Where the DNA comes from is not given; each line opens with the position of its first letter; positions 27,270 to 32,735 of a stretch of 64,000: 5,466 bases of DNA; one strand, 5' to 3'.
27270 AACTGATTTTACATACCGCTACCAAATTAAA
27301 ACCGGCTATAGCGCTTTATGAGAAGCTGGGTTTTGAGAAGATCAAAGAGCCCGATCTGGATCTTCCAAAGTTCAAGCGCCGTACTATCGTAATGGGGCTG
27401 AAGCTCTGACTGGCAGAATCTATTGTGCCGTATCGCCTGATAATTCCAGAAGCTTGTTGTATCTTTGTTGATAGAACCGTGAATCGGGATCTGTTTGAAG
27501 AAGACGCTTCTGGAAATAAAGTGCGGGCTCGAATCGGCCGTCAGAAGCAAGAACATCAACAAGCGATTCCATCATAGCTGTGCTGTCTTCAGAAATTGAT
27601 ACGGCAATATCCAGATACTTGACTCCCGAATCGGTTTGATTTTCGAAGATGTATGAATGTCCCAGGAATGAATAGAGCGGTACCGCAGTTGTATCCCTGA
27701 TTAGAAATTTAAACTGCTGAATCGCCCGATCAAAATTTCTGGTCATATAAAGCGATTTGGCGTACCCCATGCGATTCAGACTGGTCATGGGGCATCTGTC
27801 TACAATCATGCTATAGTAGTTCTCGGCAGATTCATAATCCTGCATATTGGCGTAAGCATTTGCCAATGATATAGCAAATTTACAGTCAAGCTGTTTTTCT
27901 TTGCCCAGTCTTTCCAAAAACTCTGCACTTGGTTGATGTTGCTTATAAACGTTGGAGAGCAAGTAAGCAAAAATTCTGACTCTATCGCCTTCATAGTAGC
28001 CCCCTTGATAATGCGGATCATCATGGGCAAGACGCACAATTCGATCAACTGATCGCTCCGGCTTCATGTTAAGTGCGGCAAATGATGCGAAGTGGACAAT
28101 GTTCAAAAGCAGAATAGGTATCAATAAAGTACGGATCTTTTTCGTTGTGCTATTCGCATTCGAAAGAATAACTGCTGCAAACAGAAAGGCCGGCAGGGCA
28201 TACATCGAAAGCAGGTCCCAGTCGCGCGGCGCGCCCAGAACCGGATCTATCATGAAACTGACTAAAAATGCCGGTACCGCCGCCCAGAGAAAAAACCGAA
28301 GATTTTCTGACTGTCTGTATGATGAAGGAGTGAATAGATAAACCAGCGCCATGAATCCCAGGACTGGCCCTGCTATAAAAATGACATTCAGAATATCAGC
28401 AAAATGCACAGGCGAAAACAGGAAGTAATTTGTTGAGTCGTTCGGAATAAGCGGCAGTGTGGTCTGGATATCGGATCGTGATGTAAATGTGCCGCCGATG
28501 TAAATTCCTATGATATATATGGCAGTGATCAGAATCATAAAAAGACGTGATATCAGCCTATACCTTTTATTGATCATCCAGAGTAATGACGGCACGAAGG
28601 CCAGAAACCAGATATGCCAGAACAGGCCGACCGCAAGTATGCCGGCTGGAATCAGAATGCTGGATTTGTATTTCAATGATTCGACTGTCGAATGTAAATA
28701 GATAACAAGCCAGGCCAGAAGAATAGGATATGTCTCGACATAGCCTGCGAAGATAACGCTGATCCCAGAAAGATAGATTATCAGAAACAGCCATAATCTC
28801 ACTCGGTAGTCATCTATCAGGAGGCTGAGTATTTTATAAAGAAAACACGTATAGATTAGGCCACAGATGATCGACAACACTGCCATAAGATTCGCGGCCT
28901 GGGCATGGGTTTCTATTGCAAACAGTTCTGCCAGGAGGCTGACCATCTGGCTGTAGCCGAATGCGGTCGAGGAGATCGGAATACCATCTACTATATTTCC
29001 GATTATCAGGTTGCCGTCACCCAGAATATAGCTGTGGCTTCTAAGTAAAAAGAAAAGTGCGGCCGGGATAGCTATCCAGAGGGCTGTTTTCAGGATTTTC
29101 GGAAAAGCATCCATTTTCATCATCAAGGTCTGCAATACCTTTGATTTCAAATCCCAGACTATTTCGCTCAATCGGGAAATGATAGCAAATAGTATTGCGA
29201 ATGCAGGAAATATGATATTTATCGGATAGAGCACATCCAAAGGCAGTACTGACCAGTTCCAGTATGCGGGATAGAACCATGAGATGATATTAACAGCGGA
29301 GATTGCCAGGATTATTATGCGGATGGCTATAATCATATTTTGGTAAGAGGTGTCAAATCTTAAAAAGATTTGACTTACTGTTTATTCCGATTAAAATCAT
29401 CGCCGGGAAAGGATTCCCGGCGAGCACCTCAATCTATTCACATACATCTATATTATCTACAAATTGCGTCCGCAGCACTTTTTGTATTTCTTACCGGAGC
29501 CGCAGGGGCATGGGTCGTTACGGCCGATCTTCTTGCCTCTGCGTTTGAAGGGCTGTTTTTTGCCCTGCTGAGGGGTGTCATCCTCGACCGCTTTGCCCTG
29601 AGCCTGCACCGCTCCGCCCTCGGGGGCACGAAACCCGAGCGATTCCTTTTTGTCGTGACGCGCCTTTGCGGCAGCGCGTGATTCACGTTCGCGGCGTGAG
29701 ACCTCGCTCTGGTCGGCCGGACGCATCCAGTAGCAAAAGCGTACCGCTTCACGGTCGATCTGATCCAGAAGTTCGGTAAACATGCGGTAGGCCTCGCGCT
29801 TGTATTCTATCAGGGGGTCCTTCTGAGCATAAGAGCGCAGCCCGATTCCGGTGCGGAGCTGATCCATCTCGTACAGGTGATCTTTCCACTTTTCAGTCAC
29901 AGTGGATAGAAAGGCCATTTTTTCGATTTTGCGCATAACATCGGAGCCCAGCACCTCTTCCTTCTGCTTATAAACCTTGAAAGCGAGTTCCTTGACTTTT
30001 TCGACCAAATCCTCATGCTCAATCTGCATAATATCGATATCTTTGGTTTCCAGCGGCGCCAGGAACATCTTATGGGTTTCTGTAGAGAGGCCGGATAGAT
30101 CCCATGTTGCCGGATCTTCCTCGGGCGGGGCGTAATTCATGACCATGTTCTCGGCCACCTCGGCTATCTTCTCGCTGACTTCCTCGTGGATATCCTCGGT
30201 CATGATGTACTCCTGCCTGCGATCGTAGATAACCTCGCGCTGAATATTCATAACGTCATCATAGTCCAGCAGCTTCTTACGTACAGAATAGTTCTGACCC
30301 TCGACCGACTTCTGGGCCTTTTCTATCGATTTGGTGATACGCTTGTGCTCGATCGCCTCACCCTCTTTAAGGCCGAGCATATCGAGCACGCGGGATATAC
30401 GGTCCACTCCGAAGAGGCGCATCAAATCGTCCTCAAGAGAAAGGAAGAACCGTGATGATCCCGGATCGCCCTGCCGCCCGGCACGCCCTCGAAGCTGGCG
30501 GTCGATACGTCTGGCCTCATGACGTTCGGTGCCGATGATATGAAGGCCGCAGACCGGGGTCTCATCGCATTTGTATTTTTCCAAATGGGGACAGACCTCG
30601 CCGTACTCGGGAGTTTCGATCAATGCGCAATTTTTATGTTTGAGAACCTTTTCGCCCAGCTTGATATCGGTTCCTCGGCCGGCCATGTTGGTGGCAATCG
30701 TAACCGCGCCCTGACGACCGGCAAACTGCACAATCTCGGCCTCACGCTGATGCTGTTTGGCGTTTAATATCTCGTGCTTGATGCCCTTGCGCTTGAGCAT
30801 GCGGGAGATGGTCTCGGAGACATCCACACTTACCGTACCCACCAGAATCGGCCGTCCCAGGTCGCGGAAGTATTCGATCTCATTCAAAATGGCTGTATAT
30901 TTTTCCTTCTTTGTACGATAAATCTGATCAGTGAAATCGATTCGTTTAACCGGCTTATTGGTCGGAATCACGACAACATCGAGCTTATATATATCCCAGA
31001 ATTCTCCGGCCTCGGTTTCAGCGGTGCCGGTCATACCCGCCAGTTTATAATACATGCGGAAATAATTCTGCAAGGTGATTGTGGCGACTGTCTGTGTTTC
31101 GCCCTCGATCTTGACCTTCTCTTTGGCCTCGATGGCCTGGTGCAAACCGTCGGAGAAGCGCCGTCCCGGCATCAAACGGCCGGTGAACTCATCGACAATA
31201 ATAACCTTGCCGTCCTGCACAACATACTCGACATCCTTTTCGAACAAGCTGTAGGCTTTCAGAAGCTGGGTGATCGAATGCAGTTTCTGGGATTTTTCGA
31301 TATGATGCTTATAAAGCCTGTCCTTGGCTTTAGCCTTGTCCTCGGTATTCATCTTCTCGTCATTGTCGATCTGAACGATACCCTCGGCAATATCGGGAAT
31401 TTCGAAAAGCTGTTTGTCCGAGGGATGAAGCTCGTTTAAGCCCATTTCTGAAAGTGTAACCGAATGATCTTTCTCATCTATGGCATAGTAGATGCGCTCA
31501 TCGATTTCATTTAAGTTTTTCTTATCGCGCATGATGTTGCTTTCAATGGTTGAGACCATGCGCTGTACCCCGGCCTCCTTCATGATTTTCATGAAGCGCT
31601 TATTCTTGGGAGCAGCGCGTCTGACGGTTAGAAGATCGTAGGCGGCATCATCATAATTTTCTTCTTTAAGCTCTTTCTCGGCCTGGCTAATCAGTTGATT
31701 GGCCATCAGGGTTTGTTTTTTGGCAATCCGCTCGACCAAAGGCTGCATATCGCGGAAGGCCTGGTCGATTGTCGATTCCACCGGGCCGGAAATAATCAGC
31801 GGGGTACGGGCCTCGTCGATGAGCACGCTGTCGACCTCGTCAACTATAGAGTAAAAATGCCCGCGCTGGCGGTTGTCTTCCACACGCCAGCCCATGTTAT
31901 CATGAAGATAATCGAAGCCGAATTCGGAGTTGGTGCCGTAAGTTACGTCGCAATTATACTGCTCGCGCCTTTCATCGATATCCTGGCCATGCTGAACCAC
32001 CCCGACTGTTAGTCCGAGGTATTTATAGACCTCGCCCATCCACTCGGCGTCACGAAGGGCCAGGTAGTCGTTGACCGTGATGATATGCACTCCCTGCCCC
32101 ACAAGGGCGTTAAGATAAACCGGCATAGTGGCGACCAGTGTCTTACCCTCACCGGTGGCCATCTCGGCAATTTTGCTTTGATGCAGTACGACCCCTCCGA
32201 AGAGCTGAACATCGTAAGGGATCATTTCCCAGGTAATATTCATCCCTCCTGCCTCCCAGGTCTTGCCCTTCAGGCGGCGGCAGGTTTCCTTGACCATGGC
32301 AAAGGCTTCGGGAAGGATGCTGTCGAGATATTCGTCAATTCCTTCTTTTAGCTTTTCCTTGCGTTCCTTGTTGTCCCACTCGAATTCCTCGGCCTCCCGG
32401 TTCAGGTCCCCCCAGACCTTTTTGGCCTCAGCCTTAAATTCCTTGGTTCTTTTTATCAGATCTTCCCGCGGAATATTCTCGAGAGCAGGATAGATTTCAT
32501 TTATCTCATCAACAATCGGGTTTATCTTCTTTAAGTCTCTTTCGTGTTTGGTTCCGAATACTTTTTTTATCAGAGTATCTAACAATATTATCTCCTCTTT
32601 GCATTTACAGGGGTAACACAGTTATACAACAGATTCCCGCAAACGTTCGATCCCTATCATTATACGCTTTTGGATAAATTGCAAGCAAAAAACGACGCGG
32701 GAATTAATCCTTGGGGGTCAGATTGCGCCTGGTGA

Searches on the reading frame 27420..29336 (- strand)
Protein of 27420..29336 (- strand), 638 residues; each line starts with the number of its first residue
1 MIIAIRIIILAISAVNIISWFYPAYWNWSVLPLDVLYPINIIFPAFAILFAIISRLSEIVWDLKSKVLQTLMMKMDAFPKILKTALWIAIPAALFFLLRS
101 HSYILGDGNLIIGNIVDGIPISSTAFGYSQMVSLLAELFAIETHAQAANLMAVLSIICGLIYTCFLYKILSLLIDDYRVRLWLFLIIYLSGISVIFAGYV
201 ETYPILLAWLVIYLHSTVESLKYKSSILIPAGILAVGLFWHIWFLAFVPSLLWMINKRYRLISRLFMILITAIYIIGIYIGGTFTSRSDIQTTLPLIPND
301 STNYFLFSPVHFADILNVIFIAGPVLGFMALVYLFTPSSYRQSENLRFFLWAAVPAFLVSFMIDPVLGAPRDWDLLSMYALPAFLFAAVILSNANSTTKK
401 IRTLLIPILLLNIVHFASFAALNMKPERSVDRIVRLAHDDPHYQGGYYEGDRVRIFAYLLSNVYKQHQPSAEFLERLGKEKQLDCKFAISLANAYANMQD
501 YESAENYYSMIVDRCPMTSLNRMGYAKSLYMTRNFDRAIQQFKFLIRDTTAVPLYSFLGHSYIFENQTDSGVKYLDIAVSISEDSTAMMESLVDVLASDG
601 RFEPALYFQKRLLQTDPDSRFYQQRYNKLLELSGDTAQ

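Call 37: search_protein_families(library=ncbifam, proteins=[window:27420-29336:-], max_evalue=0.00001)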
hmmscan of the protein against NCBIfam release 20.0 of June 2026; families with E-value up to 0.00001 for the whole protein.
window:27420-29336:- (638 aa): 1 family
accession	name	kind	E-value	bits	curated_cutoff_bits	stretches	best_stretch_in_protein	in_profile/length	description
TIGR02917.1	PEP_TPR_lipo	equivalog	6.9e-06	24.2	312.2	1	489-619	60-192/899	XrtA/PEP-CTERM system TPR-repeat protein PrsT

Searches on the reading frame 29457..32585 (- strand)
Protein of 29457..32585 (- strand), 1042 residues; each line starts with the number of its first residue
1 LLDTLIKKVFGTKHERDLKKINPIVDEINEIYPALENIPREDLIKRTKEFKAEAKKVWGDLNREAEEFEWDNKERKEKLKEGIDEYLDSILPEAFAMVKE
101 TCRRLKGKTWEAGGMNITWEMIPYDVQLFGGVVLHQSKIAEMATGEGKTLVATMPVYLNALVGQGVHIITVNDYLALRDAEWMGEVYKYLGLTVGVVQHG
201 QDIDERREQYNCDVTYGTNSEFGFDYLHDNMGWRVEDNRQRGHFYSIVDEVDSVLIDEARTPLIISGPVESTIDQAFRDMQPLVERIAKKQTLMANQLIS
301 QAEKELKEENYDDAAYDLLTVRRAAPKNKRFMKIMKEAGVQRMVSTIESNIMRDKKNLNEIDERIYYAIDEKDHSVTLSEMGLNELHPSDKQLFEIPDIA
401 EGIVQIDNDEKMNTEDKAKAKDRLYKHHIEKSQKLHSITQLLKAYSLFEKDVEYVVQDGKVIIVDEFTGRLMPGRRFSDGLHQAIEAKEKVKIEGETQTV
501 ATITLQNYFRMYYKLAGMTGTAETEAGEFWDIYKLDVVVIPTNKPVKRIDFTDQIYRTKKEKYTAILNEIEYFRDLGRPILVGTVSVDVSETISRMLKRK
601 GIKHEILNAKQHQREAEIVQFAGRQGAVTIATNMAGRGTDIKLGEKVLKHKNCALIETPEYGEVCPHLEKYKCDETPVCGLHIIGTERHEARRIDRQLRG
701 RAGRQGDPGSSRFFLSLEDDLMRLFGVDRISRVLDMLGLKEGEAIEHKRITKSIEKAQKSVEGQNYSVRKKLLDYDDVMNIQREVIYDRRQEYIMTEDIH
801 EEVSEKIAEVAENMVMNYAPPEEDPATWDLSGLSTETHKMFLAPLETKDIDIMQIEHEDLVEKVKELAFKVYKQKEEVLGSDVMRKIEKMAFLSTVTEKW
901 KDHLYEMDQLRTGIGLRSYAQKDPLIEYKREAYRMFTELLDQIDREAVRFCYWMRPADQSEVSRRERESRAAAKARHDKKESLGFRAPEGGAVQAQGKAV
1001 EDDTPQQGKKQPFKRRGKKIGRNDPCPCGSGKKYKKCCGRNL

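Call 37: search_protein_families(library=ncbifam, proteins=[window:29457-32585:-], max_evalue=0.00001)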
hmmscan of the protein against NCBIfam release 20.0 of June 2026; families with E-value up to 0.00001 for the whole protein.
window:29457-32585:- (1042 aa): 14 families
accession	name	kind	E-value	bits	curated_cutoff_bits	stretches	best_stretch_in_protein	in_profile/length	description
NF009536.0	PRK12901.1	equivalog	0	1198.4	1493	4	109-658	158-714/1118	preprotein translocase subunit SecA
NF009538.1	PRK12904.1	equivalog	0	1037.1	814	1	5-951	1-808/814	preprotein translocase subunit SecA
TIGR00963.1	secA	equivalog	1e-295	983.1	800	1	72-943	20-787/787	preprotein translocase subunit SecA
NF006630.0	PRK09200.1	subfamily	8.3e-238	791.4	862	3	421-649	274-500/789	preprotein translocase subunit SecA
TIGR04397.1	SecA2_Bac_anthr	exception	1e-229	764.7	1085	3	417-648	268-497/774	accessory Sec system translocase SecA2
TIGR03714.1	secA2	equivalog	1.3e-188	628.9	930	3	433-656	280-503/762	accessory Sec system translocase SecA2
NF012136.0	SecA2_Lm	equivalog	1.4e-180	602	1100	3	424-658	269-504/776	accessory Sec system translocase SecA2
TIGR04221.1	SecA2_Mycobac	equivalog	2.6e-157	525.2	725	3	421-814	270-637/762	accessory Sec system translocase SecA2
NF004088.0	PRK05590.1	equivalog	2.7e-10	40.8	140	1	1012-1041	137-166/166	hypothetical protein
NF002592.0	PRK02250.1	equivalog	1.8e-08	34.6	158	1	1015-1039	143-167/167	hypothetical protein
NF007704.0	PRK10396.1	equivalog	3.2e-08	33.8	149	1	1008-1038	190-219/221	hypothetical protein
TIGR04102.1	SWIM_PBPRA1643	hypoth_equivalog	1.1e-07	32.3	68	1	1016-1039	85-108/108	PBPRA1643 family SWIM/SEC-C metal-binding motif protein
NF002449.0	PRK01617.1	equivalog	1.8e-07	31.7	141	1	1019-1040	133-154/154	hypothetical protein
NF001213.0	PRK00183.1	equivalog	5.7e-06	26.5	158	0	1019-1040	133-154/157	hypothetical protein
